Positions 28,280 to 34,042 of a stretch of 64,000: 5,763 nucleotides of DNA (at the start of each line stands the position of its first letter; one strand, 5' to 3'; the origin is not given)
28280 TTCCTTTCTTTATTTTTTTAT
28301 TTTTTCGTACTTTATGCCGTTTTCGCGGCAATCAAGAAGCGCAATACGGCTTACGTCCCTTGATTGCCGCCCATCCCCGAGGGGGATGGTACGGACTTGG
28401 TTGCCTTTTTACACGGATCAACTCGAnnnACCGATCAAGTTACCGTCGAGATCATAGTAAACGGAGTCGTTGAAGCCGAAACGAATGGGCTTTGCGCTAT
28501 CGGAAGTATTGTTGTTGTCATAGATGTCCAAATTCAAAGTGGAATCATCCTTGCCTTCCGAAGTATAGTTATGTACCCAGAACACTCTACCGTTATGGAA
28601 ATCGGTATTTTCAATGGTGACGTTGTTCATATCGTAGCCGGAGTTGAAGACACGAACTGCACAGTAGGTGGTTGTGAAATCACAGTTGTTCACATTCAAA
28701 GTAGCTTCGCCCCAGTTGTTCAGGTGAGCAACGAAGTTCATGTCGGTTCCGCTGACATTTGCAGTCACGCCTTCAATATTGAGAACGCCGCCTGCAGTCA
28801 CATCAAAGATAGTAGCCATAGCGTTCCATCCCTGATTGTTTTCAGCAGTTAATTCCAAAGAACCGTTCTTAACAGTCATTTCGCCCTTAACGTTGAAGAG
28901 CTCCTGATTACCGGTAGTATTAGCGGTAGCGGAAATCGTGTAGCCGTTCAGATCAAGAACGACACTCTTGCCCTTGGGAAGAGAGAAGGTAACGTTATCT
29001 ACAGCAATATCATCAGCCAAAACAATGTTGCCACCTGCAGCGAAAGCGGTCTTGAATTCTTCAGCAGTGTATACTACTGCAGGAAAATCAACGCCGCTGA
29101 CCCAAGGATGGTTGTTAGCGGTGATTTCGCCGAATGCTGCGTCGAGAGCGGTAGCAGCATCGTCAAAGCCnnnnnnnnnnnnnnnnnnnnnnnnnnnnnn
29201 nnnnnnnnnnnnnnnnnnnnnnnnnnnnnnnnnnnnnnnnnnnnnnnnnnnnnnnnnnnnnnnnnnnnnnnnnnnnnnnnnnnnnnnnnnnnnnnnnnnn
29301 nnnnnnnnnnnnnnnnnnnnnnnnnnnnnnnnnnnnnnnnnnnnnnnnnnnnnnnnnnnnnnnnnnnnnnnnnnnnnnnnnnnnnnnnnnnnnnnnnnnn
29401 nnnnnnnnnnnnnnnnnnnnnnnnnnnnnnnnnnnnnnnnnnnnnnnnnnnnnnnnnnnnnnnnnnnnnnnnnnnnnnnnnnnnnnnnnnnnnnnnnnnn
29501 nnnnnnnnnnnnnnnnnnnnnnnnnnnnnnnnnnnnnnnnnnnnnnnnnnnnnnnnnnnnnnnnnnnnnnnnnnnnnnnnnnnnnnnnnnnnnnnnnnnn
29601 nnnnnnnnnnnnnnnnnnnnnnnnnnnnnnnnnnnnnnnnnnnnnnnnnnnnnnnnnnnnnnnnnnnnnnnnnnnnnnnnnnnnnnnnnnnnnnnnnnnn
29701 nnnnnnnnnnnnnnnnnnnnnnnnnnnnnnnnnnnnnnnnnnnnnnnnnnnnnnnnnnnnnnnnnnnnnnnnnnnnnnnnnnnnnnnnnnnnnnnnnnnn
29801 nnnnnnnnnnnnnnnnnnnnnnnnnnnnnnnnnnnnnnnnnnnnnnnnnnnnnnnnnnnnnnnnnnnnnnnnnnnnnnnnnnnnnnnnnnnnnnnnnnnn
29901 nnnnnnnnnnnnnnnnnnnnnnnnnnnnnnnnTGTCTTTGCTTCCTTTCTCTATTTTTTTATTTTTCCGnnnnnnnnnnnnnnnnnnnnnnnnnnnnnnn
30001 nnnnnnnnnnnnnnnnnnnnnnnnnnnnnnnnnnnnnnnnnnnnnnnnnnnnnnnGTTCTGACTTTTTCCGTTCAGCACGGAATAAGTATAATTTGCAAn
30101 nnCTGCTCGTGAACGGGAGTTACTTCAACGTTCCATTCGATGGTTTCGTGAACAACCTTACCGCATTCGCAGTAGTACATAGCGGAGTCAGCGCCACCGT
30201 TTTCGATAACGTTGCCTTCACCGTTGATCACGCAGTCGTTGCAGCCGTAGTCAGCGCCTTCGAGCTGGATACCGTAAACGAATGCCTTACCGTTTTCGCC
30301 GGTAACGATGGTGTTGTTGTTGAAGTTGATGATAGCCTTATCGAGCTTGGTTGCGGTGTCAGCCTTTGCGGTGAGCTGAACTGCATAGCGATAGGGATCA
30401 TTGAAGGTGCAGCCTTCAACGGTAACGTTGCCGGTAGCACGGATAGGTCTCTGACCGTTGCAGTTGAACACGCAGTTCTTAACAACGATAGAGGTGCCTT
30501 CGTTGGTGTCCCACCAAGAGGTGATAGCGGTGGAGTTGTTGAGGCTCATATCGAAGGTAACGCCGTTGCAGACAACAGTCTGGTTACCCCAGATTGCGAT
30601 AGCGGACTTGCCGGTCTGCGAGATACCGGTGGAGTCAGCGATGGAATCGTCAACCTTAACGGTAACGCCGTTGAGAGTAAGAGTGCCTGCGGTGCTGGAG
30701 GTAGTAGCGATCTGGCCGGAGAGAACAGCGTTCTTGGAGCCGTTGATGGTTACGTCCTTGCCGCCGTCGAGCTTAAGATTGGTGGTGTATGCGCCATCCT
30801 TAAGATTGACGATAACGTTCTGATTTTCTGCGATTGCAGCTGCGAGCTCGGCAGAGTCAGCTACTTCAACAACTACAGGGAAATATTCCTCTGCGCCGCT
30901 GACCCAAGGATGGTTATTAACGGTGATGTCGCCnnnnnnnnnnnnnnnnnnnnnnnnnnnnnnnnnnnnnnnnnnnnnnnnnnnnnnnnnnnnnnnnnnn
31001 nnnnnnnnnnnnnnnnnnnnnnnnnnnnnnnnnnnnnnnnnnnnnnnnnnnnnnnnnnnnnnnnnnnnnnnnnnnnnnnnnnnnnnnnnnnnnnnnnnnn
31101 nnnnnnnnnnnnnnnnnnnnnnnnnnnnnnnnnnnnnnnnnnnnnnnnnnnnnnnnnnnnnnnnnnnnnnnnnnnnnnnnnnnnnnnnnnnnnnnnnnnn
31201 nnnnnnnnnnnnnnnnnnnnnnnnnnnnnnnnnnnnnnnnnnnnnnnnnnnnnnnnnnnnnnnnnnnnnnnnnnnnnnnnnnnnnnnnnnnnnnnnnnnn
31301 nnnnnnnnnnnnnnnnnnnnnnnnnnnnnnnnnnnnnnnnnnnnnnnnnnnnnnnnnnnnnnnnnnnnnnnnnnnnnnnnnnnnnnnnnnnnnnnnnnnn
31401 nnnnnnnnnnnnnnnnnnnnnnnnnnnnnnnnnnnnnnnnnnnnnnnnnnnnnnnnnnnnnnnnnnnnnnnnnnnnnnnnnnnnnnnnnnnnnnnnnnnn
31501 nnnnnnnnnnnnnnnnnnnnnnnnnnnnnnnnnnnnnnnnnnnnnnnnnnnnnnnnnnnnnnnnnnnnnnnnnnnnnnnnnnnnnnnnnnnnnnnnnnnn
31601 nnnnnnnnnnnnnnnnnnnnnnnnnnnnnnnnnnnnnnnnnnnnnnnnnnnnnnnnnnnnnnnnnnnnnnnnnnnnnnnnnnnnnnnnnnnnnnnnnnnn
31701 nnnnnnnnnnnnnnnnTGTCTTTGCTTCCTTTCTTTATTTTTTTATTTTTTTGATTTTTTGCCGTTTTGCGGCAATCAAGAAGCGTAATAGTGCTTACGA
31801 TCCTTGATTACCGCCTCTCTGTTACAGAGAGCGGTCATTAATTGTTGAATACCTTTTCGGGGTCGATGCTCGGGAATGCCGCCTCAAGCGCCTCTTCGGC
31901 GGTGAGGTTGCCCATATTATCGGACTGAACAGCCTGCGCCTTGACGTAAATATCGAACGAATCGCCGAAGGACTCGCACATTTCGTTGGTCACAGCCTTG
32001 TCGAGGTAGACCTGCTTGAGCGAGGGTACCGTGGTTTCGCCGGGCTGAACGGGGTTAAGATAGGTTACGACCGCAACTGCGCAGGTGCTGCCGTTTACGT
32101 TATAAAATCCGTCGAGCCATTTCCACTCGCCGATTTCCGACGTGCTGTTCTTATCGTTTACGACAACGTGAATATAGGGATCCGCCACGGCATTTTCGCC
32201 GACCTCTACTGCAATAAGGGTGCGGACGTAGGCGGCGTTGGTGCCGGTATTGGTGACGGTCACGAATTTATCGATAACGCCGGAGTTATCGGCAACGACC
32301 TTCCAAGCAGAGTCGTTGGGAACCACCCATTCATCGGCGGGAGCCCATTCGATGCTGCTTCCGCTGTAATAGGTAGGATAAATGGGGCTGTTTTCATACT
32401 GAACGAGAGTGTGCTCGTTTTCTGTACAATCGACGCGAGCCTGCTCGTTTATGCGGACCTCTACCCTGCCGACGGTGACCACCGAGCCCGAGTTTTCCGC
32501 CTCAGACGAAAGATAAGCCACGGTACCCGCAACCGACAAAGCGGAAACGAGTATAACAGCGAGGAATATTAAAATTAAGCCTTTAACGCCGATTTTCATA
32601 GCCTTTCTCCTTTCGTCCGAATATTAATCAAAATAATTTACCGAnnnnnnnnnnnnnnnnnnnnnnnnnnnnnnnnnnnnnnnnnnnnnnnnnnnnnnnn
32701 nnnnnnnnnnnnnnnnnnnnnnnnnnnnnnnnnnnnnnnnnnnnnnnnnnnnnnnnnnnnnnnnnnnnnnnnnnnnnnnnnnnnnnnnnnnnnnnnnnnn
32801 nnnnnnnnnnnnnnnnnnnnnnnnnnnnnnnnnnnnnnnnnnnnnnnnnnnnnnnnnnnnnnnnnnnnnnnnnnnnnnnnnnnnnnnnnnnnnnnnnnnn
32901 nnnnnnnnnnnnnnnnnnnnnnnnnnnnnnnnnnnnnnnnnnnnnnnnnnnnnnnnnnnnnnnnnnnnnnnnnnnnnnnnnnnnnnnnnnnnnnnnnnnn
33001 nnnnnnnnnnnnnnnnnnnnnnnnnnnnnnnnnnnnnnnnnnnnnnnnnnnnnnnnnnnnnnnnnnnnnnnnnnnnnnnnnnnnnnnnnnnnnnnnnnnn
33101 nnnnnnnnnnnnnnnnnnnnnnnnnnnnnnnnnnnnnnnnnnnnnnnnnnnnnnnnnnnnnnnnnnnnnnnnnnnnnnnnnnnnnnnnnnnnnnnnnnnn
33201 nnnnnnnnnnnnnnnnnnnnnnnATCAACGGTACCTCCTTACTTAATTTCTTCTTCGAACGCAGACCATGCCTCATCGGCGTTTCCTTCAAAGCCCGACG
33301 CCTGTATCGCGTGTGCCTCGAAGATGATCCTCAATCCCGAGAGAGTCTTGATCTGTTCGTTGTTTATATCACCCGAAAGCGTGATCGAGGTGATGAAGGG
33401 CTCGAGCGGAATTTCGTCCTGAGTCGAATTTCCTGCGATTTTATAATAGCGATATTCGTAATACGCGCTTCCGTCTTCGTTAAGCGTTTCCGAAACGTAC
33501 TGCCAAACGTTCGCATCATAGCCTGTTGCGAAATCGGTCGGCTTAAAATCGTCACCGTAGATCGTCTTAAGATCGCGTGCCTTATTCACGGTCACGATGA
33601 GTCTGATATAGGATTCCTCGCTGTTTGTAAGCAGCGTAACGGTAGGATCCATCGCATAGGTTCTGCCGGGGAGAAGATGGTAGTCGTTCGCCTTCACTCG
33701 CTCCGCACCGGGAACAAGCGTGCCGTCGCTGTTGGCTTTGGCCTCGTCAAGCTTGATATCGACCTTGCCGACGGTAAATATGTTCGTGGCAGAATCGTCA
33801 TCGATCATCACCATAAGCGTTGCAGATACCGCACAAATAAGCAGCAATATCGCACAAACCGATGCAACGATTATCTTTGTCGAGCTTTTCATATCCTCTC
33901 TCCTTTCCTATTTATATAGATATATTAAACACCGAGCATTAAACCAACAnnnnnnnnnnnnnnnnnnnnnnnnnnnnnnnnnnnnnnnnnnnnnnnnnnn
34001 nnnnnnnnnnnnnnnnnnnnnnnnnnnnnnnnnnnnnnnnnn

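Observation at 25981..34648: SipW-led eight-gene operon encoding seven SipW-type exported proteins: candidate heteromeric TasA-like fibre with beta-helix modules and a membrane-anchored isopeptide stalk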

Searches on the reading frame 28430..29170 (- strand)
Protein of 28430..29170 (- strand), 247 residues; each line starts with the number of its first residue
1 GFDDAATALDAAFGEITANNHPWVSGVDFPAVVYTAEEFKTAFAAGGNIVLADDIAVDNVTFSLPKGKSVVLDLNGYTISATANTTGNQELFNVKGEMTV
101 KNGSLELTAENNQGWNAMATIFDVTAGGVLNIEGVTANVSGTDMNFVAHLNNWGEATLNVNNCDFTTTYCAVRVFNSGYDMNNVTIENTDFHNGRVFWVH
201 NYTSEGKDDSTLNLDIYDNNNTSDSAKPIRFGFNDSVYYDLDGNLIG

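Call 59: find_homologous_proteins(query=window:28430-29110:-)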
Query window:28430-29110:- (227 aa): 31 proteins with E <= 0.001 among 271 candidates.
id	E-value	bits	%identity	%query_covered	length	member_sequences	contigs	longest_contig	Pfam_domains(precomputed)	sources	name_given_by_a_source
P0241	4.3e-98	345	73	96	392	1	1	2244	-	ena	-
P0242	4.5e-97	342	72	96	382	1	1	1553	-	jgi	-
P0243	1.7e-87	311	79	78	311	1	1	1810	-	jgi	-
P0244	9.2e-85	302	64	99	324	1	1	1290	-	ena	-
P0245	2.7e-81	290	65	87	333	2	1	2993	-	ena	-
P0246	2.8e-76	274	62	87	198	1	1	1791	-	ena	-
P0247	2.4e-67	245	70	67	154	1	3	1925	-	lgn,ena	-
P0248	2.3e-62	229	75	62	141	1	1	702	-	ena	-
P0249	6.1e-58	214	52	92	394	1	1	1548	-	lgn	-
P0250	2.2e-55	206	75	57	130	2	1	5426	-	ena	-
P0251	1.3e-53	200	46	96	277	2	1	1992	-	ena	-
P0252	2.8e-47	179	49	84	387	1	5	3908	-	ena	-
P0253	1.2e-44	171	45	87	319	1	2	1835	-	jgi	-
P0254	5.0e-44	169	53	69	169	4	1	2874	-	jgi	jgi:hypothetical protein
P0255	8.0e-43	165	48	81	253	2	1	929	-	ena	-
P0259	1.1e-39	154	53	69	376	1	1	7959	PF13229.13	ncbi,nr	ncbi:MAG: hypothetical protein IKC63_07335, partial [Clostridia bacterium]|nr:hypothetical protein [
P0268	1.2e-25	108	49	49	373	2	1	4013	PF13229.13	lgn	-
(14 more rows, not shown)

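Call 63: search_protein_families(library=pfam, proteins=[window:28430-29170:-, P0259, P0268], max_evalue=10)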
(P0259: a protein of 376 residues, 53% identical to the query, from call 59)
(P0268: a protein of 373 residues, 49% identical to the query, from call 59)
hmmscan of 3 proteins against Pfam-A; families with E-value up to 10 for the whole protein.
window:28430-29170:- (247 aa): 0 families

P0259 (376 aa): 3 families
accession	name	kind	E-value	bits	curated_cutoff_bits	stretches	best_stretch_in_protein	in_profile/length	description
PF13229.12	Beta_helix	-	4.2e-06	26.9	25.9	3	268-339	3-68/158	Right handed beta helix region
PF12541.14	DUF3737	-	0.29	10.7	23.9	1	273-307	192-222/275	Protein of unknown function (DUF3737)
PF13576.12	Pentapeptide_3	-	0.45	11.2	27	1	217-256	4-44/48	Pentapeptide repeats (9 copies)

P0268 (373 aa): 4 families
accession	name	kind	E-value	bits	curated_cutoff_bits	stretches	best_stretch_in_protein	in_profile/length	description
PF13229.12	Beta_helix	-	1e-06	28.9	25.9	2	183-309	18-149/158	Right handed beta helix region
PF01696.23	Adeno_E1B_55K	-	1.5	7.9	24.5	1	199-290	149-237/387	Adenovirus EB1 55K protein / large t-antigen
PF13576.12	Pentapeptide_3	-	1.8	9.3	27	2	222-251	13-41/48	Pentapeptide repeats (9 copies)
PF07581.17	Glug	-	4.4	8.4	20.5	1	217-229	13-26/28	The GLUG motif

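Call 66: predict_structure(alignment_id=A4)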
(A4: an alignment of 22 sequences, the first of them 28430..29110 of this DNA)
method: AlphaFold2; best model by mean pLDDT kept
length: 227 residues; sequences in the alignment: 22
mean_pLDDT: 91.2   pTM: 0.89
mean pLDDT of the five models: 91.2, 90.6, 90.5, 90.5, 90.1
residues with pLDDT >= 90: 169; 70-90: 37; 50-70: 19; < 50: 2
segments of 3 or more residues with pLDDT < 50: none
pLDDT, mean of each block of 10 residues (from residue 1): 63 98 97 96 97 99 92 98 97 88 96 98 95 88 97 81 94 94 64 88 96 89 93
secondary structure, 60 per line:
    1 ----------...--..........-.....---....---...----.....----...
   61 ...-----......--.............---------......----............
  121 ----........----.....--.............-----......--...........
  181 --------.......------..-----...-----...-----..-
elements in order: E11-13 H16-25 E27-31 E35-38 E42-44 E49-53 E58-63 E69-74 E77-89 E99-104 E109-120 E125-132 E137-141 E144-156 E162-167 E170-180 E192-195 E209-211 E217-219

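Call 69: fold_search(model_id=the predicted structure, library=pdb)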
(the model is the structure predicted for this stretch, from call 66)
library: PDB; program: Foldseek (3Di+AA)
matches with E <= 10: 332; with E <= 0.001: 0
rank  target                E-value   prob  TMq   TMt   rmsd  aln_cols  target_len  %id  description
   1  3t9g_B                7.6e-03  0.97  0.38  0.43  10.3       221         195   17  The crystal structure of family 3 pectate lyase from Caldicellulosiruptor bescii (released 2012-05-09)
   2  5nxk_B                9.4e-03  0.95  0.36  0.29  11.0       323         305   15  L. reuteri 53608 SRRP (released 2018-03-21)
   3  4z03_A                1.3e-02  0.94  0.36  0.41  11.1       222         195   17  C. bescii Family 3 pectate lyase double mutant K108A in complex with trigalacturonic acid (released 2015-12-23)
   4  7bbv_A                2.2e-02  0.66  0.30  0.25  12.0       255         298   13  Pectate lyase B from Verticillium dahliae (released 2022-07-13)
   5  5g5o_C                2.7e-02  0.95  0.40  0.29  11.2       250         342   11  Structure of the snake adenovirus 1 hexon-interlacing LH3 protein, native (released 2017-06-07)
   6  4yzx_B                2.7e-02  0.89  0.37  0.41  10.9       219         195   17  C. bescii Family 3 pectate lyase double mutant K108A/D107N in complex with trigalacturonic acid (released 2015-12-23)
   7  4z05_A                2.7e-02  0.87  0.36  0.40  10.9       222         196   16  C. bescii Family 3 pectate lyase mutant E84A (released 2015-12-23)
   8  4yz0_A                3.1e-02  0.80  0.34  0.38  11.1       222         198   15  C. bescii Family 3 pectate lyase double mutant K108A/E39Q in complex with trigalacturonic acid (released 2015-12-23)
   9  4yz0_B                3.1e-02  0.77  0.34  0.38  11.1       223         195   15  C. bescii Family 3 pectate lyase double mutant K108A/E39Q in complex with trigalacturonic acid (released 2015-12-23)
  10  4z06_B                3.9e-02  0.84  0.36  0.41  10.7       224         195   16  C. bescii Family 3 pectate lyase double mutant K108A/R133A in complex with ALPHA-D-GALACTOPYRANURONIC ACID (released 2015-12-23)
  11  7xks                  4.1e-02  0.25  0.22  0.17  13.7       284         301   11  Crystal structure of an alkaline pectate lyase from Bacillus clausii (released 2023-03-29)
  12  5g5o_E                5.0e-02  0.21  0.23  0.16  16.3       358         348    9  Structure of the snake adenovirus 1 hexon-interlacing LH3 protein, native (released 2017-06-07)
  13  4z03_B                5.9e-02  0.72  0.35  0.39  10.9       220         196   14  C. bescii Family 3 pectate lyase double mutant K108A in complex with trigalacturonic acid (released 2015-12-23)
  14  3n6z                  6.5e-02  0.54  0.34  0.25  12.4       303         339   11  Crystal structure of a putative immunoglobulin A1 protease (BACOVA_03286) from Bacteroides ovatus at 1.30 A resolution (released 2010-07-21)
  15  4yza_B                6.9e-02  0.72  0.36  0.40  11.0       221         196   16  C. bescii Family 3 pectate lyase double mutant K108A/Q111A in complex with trigalacturonic acid (released 2015-12-23)
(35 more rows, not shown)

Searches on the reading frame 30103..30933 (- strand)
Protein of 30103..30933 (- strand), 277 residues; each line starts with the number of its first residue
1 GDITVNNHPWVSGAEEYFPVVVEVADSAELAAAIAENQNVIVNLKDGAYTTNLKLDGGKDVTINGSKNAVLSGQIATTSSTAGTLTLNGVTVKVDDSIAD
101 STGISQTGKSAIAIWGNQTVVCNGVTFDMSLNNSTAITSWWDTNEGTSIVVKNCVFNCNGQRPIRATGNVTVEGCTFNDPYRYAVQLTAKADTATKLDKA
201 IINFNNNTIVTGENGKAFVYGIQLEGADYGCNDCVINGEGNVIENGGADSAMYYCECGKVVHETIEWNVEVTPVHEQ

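Call 63: search_protein_families(library=pfam, proteins=[window:30103-30933:-], max_evalue=10)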
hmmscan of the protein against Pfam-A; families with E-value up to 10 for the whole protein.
window:30103-30933:- (277 aa): 4 families
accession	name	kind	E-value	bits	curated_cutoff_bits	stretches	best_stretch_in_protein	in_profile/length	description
PF02770.24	Acyl-CoA_dh_M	-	0.02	15.5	33.3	1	45-78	14-45/97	Acyl-CoA dehydrogenase, middle domain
PF01696.23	Adeno_E1B_55K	-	0.082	12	24.5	1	113-183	117-182/387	Adenovirus EB1 55K protein / large t-antigen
PF18492.6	ORF_2_N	-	0.15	12.7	29.2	0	118-173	4-59/122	Open reading frame 2 N-terminal domain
PF18914.6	DUF5666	-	3.8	8.3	27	1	73-97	2-24/60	Domain of unknown function (DUF5666)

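Call 82: search_solved_structures(query=window:30103-30933:-, max_evalue=10)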
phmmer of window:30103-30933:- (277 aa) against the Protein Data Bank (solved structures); distinct sequences matched with E-value up to 10: 9.
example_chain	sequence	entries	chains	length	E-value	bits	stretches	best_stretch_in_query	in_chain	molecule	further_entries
1e6y_B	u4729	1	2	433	0.0069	19.1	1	31-155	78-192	METHYL-COENZYME M REDUCTASE I BETA SUBUNIT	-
8x7n_A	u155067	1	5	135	0.17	14.5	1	12-98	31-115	Conjugative transfer: aggregate stability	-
8gf5_C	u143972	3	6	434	0.2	14.3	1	31-159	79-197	Methyl-coenzyme M reductase subunit beta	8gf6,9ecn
3hcy_A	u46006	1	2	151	0.98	12.1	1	7-36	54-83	Putative two-component sensor histidine kinase protein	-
3pqh_A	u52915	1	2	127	1.5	11.5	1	50-105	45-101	gene product 138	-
6woo_EE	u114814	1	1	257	2.5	10.7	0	35-79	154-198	eS4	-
6t4q_SE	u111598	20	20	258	2.5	10.7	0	35-79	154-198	40S ribosomal protein S4-A | Small ribosomal subunit protein eS4A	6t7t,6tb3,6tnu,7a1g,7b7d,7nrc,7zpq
4u3m_S4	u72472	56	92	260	2.6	10.7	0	35-79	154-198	40S ribosomal protein S4-A | ES4 | Small ribosomal subunit protein eS4A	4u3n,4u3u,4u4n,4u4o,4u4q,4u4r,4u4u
3j6x_S4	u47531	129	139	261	2.6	10.7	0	35-79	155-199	40S ribosomal protein S4 | 40S ribosomal protein rpS4 (S4e) | 40S ribosomal protein S4-A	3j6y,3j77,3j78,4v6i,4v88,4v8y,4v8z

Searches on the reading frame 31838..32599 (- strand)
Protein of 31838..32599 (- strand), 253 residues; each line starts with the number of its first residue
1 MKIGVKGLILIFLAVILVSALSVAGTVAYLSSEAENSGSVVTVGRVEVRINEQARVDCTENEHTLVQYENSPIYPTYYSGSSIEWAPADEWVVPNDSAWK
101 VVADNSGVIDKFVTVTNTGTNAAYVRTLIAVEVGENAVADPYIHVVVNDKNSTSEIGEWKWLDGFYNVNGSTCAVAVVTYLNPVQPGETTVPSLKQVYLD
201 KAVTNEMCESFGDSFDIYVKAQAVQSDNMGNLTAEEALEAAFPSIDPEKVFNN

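Call 3: search_protein_families(library=pfam, proteins=[window:31838-32599:-], max_evalue=0.1)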
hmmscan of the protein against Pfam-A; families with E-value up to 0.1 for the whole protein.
window:31838-32599:- (253 aa): 0 families

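Call 4: search_protein_families(library=ncbifam, proteins=[window:31838-32599:-], max_evalue=0.1)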
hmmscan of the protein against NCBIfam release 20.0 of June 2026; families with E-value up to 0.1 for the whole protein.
window:31838-32599:- (253 aa): 1 family
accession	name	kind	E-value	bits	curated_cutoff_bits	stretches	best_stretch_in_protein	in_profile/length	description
TIGR04088.1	cognate_SipW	domain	0.0052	16.9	19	1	13-41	2-30/34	SipW-dependent-type signal peptide-containing protein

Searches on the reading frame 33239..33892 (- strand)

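Call 3: search_protein_families(library=pfam, proteins=[window:33239-33892:-], max_evalue=0.1)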
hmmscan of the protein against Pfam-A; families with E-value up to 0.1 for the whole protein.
window:33239-33892:- (217 aa): 0 families

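Call 4: search_protein_families(library=ncbifam, proteins=[window:33239-33892:-], max_evalue=0.1)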
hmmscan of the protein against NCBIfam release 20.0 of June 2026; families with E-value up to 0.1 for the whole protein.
window:33239-33892:- (217 aa): 2 families
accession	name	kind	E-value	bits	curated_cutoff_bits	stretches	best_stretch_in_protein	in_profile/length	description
NF006283.1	PRK08455.1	equivalog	0.002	17.8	187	1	6-105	18-114/182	flagellar basal body-associated protein FliL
NF001378.0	PRK00278.2-5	equivalog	0.0047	16.2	360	1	81-133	37-89/263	indole-3-glycerol phosphate synthase TrpC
